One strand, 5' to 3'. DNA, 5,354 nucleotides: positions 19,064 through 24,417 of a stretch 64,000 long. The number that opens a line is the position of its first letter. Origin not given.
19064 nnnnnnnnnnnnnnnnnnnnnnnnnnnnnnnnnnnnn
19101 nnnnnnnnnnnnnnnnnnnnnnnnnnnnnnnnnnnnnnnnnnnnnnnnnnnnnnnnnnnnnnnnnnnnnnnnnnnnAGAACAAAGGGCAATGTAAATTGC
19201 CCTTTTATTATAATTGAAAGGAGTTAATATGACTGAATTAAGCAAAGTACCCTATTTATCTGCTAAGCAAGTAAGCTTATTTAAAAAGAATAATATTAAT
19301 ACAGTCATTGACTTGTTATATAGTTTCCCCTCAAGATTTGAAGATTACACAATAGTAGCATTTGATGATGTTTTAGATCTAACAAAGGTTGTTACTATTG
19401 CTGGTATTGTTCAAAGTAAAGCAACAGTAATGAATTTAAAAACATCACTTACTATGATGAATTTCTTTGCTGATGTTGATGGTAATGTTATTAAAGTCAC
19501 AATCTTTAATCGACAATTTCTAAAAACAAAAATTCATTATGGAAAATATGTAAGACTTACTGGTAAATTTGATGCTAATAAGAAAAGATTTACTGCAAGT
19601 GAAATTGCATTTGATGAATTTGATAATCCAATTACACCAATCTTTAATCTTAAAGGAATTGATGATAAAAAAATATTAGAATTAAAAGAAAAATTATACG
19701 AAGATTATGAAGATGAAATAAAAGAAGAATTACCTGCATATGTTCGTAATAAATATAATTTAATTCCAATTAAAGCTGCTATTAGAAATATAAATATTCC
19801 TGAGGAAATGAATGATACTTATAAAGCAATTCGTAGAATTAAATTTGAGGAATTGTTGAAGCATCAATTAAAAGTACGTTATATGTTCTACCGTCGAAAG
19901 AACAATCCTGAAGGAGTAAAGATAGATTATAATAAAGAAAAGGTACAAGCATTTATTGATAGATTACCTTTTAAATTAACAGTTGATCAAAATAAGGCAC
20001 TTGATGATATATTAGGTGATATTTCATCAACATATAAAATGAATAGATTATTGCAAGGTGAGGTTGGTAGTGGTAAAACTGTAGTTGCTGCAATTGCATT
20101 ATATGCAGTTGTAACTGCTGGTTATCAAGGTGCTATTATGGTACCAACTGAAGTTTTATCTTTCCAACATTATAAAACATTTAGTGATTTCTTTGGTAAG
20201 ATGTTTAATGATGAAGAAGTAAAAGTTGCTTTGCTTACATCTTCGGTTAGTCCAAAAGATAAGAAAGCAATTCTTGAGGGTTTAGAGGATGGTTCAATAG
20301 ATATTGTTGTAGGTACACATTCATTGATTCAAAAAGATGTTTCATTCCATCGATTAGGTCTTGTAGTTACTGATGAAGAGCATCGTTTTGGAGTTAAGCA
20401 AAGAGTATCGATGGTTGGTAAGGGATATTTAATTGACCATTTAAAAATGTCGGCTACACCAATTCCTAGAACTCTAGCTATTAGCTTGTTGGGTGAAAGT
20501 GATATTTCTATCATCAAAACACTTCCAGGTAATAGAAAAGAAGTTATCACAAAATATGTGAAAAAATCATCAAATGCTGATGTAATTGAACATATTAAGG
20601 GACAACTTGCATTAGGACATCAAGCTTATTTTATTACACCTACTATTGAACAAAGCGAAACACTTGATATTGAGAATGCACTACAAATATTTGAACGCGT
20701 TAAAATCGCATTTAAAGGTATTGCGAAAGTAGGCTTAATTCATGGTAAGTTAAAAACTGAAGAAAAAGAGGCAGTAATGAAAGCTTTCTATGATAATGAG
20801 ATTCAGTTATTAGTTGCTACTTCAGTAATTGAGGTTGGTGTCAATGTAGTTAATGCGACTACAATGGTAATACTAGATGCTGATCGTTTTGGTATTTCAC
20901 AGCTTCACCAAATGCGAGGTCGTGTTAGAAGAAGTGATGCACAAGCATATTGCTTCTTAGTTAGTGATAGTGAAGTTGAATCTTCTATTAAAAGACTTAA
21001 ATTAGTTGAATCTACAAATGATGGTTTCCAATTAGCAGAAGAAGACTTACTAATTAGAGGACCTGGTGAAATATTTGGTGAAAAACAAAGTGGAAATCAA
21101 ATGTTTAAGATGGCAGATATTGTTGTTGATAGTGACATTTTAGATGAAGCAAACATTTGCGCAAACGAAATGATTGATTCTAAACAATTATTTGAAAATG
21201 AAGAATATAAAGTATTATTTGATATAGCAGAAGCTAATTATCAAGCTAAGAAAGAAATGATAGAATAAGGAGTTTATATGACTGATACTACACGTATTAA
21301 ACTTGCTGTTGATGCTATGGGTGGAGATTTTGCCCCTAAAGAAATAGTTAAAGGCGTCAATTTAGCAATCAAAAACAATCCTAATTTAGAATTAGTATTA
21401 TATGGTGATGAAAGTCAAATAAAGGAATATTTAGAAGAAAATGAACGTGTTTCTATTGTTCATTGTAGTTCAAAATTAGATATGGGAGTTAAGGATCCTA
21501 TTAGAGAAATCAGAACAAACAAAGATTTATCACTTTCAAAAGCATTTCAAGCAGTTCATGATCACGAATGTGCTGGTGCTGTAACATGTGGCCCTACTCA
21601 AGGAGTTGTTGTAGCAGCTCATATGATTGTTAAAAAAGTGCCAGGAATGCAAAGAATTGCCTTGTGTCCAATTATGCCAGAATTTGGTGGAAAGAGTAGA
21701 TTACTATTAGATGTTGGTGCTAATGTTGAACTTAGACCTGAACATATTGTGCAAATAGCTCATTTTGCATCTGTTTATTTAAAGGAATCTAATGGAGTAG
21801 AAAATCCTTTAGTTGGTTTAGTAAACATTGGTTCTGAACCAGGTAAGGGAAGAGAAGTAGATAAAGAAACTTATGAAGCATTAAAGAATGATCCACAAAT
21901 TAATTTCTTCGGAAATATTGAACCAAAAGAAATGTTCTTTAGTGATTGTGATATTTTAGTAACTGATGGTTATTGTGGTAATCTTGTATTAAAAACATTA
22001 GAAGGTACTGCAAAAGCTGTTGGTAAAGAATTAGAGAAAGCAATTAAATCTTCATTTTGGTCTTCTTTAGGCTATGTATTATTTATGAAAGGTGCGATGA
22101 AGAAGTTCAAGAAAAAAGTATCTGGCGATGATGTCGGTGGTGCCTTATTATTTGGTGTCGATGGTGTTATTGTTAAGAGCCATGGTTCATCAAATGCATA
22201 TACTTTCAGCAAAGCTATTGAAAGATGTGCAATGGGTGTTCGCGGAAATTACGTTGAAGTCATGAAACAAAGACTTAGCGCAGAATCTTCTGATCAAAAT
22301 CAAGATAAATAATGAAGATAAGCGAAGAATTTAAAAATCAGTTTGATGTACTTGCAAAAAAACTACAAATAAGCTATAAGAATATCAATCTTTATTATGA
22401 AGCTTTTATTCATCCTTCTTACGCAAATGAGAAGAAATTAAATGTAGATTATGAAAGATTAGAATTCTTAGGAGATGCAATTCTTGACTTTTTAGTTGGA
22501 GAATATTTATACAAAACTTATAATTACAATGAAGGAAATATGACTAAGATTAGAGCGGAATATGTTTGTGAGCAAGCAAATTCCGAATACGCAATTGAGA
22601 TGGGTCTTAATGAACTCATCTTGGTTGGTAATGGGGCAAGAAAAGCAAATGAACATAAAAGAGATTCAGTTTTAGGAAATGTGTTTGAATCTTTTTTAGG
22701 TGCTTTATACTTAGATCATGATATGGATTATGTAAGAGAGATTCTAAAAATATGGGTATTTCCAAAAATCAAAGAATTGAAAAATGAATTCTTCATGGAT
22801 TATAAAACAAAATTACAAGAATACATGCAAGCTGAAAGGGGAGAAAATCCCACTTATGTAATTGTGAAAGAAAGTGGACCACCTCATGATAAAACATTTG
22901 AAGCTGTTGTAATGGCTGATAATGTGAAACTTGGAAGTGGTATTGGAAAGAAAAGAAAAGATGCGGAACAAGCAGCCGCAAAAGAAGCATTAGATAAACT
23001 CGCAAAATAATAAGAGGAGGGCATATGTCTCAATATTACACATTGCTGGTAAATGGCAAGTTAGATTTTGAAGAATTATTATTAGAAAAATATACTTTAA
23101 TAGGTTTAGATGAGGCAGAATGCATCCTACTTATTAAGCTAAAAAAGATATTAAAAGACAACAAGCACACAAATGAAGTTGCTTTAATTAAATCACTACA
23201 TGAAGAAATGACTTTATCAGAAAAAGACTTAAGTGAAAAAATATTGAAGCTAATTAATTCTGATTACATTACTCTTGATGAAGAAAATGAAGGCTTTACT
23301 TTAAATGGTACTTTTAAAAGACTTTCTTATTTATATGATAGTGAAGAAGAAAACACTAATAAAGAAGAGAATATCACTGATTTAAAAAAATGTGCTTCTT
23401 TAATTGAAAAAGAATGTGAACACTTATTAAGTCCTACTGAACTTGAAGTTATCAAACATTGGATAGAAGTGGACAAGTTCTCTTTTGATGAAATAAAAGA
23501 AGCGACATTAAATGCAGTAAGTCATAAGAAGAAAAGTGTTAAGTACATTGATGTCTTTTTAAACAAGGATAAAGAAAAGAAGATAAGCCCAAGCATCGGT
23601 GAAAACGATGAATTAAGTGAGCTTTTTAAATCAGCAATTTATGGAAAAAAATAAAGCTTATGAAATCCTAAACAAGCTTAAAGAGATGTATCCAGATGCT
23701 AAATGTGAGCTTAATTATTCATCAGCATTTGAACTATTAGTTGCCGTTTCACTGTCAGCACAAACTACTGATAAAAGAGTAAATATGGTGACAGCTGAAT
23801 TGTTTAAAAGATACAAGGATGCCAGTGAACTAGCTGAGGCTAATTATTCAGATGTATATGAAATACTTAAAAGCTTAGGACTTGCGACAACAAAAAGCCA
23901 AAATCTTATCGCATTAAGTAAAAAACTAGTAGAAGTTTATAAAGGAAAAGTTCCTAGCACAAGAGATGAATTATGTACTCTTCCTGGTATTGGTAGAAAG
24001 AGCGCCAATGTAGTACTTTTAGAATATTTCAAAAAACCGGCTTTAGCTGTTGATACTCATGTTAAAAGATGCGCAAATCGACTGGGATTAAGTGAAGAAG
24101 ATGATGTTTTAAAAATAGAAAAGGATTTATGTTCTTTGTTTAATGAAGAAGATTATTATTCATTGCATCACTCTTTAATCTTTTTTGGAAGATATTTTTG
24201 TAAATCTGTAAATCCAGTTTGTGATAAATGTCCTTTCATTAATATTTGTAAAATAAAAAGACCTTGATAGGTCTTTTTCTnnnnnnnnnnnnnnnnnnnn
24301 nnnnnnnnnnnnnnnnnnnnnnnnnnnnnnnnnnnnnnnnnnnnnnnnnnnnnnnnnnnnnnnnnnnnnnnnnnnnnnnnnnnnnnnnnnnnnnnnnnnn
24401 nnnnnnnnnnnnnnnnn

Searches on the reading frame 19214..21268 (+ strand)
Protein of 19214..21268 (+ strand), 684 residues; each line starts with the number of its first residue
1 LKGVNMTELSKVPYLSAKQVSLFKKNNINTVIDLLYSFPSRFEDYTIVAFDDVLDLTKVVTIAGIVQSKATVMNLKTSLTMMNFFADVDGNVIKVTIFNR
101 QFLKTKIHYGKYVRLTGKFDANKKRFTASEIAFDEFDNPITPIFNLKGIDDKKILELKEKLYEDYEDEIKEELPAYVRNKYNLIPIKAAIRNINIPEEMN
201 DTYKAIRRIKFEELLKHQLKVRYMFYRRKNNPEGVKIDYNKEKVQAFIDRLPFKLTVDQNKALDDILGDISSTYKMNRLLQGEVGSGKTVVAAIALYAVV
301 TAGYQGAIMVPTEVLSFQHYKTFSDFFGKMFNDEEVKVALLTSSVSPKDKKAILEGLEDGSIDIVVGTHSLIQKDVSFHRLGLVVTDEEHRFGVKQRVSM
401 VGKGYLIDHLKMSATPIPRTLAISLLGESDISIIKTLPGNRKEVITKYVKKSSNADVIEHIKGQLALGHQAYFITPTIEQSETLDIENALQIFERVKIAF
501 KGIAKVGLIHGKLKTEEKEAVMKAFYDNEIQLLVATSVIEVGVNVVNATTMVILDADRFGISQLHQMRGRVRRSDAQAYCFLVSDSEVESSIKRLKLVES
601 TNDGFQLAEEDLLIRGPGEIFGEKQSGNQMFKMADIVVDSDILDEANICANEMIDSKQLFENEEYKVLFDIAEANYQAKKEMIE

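Call 39: search_protein_families(library=pfam, proteins=[window:19214-21268:+], max_evalue=0.0001)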
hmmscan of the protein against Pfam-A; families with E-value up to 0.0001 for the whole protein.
window:19214-21268:+ (684 aa): 6 families
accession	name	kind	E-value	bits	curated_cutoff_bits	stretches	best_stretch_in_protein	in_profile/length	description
PF00271.37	Helicase_C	-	1.9e-22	80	23.5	1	464-574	11-109/110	Helicase conserved C-terminal domain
PF00270.35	DEAD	-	5.1e-22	78.8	26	1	258-420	3-163/167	DEAD/DEAH box helicase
PF19833.4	RecG_dom3_C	-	6.4e-13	49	26.8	1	601-669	1-70/87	ATP-dependent DNA helicase RecG, domain 3, C-terminal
PF04851.21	ResIII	-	3.7e-11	43.6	22.5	1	254-416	3-162/164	Type III restriction enzyme, res subunit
PF17191.10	RecG_wedge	-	3.4e-08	33.7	23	1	18-146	11-142/162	RecG wedge domain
PF22590.2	Cas3-like_C_2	-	6.4e-05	23.6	27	0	486-575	12-105/106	CRISPR-associated nuclease/helicase Cas3, C-terminal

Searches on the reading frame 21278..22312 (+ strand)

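Call 39: search_protein_families(library=pfam, proteins=[window:21278-22312:+], max_evalue=0.0001)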
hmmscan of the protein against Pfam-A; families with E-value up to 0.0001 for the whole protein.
window:21278-22312:+ (344 aa): 1 family
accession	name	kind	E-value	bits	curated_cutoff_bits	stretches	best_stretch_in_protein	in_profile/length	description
PF02504.20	FA_synthesis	-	4.8e-83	279.4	29.1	1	7-317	1-313/324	Fatty acid synthesis protein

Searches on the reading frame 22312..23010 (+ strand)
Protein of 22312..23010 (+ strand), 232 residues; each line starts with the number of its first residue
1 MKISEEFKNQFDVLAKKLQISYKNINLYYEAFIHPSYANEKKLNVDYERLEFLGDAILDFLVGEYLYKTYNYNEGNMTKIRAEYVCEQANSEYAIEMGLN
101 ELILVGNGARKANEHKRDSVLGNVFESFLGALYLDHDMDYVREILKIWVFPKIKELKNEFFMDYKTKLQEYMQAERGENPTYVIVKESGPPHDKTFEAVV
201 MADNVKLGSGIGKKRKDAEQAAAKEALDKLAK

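Call 39: search_protein_families(library=pfam, proteins=[window:22312-23010:+], max_evalue=0.0001)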
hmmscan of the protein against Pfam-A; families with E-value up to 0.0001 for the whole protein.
window:22312-23010:+ (232 aa): 4 families
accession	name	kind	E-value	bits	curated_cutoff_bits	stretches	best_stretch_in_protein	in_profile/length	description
PF14622.11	Ribonucleas_3_3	-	3.1e-30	105.4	35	1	25-151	2-126/128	Ribonuclease-III-like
PF00636.31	Ribonuclease_3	-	1.3e-22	80.9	27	1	48-136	1-101/102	Ribonuclease III domain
PF00035.32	dsrm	-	1e-18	68.1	23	1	164-230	1-66/66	Double-stranded RNA binding motif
PF24995.1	DSRM_2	-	8.4e-05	23.4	27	0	192-231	41-78/79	dsRNA binding domain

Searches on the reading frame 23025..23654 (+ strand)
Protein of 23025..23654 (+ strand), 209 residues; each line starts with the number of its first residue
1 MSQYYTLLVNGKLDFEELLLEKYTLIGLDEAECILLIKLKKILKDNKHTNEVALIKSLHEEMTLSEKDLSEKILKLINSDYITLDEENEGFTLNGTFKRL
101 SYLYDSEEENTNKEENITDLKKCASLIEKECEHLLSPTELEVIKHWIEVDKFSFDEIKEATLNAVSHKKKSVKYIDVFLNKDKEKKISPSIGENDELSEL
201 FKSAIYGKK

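Call 39: search_protein_families(library=pfam, proteins=[window:23025-23654:+], max_evalue=0.0001)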
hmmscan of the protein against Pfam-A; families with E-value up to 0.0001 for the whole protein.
window:23025-23654:+ (209 aa): 2 families
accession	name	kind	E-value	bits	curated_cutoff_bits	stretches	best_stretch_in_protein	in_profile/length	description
PF07261.16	DnaB_2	-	2.8e-10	40.2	22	1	126-187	3-64/74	Replication initiation and membrane attachment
PF21984.2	DnaD_N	-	7e-08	33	27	1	17-94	3-84/101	DnaD N-terminal domain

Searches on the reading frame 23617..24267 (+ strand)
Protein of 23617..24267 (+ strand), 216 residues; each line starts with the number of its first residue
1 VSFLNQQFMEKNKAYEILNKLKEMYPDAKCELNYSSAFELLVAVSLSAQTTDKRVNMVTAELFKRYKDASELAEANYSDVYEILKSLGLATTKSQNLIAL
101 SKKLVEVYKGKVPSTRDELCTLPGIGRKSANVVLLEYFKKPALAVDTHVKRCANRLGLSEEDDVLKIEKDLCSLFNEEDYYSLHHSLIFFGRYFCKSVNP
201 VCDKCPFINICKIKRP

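Call 39: search_protein_families(library=pfam, proteins=[window:23617-24267:+], max_evalue=0.0001)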
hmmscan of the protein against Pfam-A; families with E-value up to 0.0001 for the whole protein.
window:23617-24267:+ (216 aa): 2 families
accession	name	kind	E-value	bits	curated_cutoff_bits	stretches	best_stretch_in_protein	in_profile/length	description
PF00730.31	HhH-GPD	-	2.2e-21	76.7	26.2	1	43-175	2-106/108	HhH-GPD superfamily base excision DNA repair protein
PF00633.29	HHH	-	4e-08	33.1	24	1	108-134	2-28/30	Helix-hairpin-helix motif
